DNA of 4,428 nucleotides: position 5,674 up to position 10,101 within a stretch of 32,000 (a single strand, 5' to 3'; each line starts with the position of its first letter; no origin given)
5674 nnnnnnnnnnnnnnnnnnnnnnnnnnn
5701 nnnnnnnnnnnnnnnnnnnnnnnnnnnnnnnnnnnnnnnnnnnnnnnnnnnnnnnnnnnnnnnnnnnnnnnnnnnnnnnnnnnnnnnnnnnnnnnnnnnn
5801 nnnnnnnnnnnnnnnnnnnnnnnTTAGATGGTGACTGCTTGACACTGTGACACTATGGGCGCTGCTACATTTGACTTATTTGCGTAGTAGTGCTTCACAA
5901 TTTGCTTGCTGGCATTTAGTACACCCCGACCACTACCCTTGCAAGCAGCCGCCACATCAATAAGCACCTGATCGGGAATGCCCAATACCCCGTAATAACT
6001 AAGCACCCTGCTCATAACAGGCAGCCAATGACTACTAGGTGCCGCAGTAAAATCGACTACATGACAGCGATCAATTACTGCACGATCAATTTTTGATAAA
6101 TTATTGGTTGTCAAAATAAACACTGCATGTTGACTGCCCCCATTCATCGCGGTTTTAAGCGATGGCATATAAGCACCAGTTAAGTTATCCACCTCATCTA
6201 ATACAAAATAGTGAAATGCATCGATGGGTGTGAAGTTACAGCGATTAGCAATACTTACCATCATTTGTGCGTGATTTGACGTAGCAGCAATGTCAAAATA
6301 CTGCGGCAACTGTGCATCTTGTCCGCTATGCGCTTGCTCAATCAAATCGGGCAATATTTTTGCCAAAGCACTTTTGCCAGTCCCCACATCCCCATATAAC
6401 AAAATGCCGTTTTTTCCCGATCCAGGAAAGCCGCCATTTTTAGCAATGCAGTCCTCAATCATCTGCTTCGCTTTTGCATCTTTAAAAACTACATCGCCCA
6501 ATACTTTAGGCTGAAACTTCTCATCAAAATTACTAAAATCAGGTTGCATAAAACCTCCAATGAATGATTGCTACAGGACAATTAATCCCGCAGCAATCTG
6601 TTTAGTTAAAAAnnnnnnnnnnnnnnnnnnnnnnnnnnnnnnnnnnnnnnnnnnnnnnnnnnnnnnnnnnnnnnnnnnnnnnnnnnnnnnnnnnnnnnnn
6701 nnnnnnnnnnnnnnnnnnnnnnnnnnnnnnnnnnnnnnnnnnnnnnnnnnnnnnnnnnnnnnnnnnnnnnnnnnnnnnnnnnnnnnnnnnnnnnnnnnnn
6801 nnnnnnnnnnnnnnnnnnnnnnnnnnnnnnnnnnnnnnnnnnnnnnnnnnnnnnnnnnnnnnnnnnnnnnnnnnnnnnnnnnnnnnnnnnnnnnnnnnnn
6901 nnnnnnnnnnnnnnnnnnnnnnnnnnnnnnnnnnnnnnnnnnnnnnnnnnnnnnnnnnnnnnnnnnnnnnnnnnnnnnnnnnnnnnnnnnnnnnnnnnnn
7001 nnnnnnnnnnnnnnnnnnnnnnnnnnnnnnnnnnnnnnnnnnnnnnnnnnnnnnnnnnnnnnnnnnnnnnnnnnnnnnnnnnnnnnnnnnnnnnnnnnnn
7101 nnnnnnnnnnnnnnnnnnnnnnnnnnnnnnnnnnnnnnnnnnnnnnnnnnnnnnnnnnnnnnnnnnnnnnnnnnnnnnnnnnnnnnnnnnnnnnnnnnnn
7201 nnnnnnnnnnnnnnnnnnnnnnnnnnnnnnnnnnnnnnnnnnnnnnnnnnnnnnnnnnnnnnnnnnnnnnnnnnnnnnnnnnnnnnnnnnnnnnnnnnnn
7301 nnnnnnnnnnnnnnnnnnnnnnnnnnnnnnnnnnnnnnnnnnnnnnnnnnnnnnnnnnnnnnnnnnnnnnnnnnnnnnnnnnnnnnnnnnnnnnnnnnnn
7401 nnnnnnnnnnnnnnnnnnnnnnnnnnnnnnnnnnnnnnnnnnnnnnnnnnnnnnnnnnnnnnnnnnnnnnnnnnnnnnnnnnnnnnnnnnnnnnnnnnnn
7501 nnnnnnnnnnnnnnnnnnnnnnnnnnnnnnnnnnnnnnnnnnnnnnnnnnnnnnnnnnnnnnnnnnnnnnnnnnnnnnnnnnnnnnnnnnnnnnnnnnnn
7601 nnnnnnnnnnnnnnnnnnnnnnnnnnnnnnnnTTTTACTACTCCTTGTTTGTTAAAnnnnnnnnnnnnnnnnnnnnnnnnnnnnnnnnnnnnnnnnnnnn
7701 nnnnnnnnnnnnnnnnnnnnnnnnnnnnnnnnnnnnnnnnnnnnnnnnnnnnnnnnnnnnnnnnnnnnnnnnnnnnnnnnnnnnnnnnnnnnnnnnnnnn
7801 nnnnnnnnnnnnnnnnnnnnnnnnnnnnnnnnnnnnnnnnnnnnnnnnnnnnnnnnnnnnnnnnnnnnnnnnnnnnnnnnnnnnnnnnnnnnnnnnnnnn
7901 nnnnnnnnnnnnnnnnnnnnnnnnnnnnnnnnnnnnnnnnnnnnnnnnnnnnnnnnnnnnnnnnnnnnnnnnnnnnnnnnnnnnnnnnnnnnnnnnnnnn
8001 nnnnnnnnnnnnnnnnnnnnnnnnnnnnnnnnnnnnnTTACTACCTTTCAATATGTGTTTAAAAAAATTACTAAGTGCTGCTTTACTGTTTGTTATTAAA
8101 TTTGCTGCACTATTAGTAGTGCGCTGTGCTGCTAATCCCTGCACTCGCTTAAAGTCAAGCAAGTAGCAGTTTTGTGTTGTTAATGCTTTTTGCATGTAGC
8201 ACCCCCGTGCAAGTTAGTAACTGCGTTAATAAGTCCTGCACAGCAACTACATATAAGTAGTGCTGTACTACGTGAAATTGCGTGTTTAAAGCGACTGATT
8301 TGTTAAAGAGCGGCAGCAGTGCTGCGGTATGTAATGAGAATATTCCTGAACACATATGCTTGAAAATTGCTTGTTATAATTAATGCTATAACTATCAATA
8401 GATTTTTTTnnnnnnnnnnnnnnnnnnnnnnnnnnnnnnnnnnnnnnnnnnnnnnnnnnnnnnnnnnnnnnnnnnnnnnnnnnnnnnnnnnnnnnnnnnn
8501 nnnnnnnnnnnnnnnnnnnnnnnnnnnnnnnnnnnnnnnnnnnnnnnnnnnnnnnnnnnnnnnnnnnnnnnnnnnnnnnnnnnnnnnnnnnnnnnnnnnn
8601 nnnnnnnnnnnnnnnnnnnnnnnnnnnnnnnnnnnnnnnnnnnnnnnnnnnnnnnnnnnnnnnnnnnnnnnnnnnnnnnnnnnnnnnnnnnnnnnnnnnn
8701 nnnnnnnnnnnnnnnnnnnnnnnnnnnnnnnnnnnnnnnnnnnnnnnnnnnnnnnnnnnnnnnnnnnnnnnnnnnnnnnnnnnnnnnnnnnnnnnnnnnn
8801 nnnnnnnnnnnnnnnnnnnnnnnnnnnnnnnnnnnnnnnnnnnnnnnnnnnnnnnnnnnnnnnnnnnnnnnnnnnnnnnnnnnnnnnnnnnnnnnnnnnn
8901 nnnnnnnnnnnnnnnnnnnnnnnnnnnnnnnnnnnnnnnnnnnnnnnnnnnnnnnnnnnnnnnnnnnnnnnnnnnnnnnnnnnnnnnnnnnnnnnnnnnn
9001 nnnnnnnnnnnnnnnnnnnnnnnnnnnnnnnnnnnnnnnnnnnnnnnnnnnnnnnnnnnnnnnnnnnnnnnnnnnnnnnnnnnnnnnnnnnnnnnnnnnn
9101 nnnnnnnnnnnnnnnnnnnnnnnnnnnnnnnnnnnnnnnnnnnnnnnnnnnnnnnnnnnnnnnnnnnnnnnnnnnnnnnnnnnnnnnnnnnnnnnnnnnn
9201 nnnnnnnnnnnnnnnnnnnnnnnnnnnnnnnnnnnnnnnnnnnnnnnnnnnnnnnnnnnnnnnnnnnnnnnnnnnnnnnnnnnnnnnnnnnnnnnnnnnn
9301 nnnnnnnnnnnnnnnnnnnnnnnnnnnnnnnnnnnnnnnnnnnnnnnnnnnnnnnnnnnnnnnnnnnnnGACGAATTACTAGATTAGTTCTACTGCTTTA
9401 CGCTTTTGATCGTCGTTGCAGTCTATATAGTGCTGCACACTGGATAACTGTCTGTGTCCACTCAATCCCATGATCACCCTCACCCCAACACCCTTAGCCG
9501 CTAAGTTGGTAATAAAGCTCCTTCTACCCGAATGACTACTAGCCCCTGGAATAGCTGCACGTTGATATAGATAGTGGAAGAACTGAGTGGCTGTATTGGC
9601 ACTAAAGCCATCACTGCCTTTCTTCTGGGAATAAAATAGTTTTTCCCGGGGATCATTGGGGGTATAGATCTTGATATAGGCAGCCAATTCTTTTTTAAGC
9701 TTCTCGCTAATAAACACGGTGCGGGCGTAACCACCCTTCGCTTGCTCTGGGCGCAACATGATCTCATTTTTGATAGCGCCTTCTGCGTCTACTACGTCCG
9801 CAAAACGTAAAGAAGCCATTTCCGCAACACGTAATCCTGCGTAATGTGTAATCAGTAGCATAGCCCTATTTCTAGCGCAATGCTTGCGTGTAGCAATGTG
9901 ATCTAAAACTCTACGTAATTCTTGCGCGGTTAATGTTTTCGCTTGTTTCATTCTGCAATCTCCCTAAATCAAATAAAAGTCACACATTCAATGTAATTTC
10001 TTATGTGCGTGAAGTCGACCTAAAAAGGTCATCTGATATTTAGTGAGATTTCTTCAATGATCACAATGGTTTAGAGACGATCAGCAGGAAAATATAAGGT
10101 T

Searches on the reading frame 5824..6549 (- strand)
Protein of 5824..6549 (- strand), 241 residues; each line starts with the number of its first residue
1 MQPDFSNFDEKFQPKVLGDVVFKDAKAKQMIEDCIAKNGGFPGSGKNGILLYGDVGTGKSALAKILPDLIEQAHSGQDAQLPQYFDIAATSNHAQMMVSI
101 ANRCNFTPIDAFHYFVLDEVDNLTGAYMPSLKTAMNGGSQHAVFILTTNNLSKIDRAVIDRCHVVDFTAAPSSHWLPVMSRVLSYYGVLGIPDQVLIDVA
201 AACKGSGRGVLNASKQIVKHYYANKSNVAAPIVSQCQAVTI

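Call 42: search_protein_families(library=pfam, proteins=[window:5824-6549:-], max_evalue=0.01)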
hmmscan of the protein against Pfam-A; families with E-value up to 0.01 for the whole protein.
window:5824-6549:- (241 aa): 7 families
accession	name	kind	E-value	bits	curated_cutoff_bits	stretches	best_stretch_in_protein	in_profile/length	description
PF00004.35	AAA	-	7.7e-09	36.5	21.2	1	49-164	1-125/131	ATPase family associated with various cellular activities (AAA)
PF13401.12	AAA_22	-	8.7e-05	23.3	27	0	45-100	4-54/130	AAA domain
PF13177.12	DNA_pol3_delta2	-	0.00041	20.8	27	0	96-169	85-159/161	DNA polymerase III, delta subunit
PF13191.12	AAA_16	-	0.00057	20.8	32.6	1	44-86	23-68/167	AAA ATPase domain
PF07728.20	AAA_5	-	0.0038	17.7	22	0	49-136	2-91/139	AAA domain (dynein-related subfamily)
PF01078.27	Mg_chelatase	-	0.0079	16.1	20.3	0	44-89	20-65/207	Magnesium chelatase, subunit ChlI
PF05729.18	NACHT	-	0.0092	16.3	26.7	0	49-96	3-51/167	NACHT domain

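Call 43: search_protein_families(library=phrogs, proteins=[window:5824-6549:-], max_evalue=0.001)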
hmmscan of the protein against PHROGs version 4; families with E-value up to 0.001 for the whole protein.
window:5824-6549:- (241 aa): 9 families
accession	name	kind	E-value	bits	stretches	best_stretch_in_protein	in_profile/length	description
phrog_5846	-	DNA, RNA and nucleotide metabolism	9.4e-20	72.2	1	6-215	4-200/380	clamp loader of DNA polymerase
phrog_168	-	DNA, RNA and nucleotide metabolism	6.9e-19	69.7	1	8-212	11-205/314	clamp loader of DNA polymerase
phrog_11838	-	DNA, RNA and nucleotide metabolism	1.8e-06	28.4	1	7-169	6-158/420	clamp loader of DNA polymerase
phrog_9172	-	unknown function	1e-05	25.6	0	43-69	104-130/509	-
phrog_10401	-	other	1.2e-05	25.2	0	40-66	454-480/667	ATPase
phrog_7485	-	unknown function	5.4e-05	23.3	0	46-66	227-247/430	-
phrog_3757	-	unknown function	0.00014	22.4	0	134-165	219-250/367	-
phrog_3277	-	DNA, RNA and nucleotide metabolism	0.00058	20.7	1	46-120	10-87/168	DnaC-like helicase loader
phrog_50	-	DNA, RNA and nucleotide metabolism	0.00098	19.3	0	5-64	339-387/570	DnaC-like helicase loader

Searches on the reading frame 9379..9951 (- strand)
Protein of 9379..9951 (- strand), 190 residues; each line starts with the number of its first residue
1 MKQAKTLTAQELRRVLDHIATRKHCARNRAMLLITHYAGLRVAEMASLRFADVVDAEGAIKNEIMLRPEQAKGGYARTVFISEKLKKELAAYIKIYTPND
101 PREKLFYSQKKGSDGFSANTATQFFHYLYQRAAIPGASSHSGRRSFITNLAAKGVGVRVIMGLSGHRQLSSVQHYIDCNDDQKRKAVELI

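Call 28: search_protein_families(library=pfam, proteins=[window:9379-9951:-], max_evalue=0.01)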
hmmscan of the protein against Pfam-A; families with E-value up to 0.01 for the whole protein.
window:9379-9951:- (190 aa): 1 family
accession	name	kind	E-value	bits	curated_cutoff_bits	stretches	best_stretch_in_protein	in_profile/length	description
PF00589.27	Phage_integrase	-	3.2e-25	89.3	27.1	1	6-180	2-170/172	Phage integrase family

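Call 43: search_protein_families(library=phrogs, proteins=[window:9379-9951:-], max_evalue=0.001)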
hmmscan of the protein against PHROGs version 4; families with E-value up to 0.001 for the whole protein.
window:9379-9951:- (190 aa): 3 families
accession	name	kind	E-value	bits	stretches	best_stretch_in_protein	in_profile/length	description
phrog_216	-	integration and excision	1.9e-38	133.3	1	2-189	51-235/301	integrase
phrog_1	-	integration and excision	1.3e-27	98.3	1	5-189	269-446/611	integrase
phrog_9208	-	integration and excision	5.6e-05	24.1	0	136-180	187-231/241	integrase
